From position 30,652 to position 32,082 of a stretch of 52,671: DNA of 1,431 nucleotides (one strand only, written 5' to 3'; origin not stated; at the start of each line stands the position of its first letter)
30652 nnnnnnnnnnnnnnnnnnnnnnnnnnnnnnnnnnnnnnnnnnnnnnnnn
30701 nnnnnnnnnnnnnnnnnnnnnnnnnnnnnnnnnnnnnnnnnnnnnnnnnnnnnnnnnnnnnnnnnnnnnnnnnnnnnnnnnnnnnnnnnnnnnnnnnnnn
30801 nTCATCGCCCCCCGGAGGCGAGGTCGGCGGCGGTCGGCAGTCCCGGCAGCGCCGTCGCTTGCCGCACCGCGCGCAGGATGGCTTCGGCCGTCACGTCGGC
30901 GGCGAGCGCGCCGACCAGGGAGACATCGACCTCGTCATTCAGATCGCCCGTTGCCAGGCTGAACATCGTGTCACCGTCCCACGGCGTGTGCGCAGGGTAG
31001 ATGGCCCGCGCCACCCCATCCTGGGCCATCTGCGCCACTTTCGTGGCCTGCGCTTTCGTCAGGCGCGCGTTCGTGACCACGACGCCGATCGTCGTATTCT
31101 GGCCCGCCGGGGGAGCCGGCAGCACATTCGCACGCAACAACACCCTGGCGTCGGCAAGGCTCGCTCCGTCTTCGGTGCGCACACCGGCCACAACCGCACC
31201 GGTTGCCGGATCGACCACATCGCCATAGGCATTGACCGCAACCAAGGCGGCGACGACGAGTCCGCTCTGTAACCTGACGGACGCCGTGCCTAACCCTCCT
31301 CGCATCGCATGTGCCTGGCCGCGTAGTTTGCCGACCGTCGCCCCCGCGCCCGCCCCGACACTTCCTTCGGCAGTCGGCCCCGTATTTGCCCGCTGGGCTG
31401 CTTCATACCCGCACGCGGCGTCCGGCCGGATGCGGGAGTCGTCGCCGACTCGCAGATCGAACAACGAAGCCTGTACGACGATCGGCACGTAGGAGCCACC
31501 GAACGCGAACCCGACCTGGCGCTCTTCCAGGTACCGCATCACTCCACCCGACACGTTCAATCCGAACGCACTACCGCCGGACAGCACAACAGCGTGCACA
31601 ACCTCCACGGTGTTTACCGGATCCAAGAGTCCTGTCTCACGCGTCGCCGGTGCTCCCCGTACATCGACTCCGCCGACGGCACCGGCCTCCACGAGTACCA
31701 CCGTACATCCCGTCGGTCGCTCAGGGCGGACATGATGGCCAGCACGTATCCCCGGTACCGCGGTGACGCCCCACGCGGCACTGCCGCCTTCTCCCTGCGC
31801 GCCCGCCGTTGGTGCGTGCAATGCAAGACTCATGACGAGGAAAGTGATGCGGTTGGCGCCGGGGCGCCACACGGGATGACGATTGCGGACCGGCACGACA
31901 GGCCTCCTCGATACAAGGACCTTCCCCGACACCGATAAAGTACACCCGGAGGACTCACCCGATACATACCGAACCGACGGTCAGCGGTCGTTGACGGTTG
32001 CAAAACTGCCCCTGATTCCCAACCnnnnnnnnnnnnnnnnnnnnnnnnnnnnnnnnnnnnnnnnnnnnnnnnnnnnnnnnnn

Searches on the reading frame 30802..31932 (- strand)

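Call 45: search_protein_families(library=pfam, proteins=[window:30802-31932:-], max_evalue=0.00001)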
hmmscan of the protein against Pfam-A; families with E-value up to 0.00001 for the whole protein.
window:30802-31932:- (376 aa): 1 family
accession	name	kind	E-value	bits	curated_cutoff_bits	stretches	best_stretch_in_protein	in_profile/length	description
PF03576.19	Peptidase_S58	-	9.6e-44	150.5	23.9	1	56-364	3-301/307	Peptidase family S58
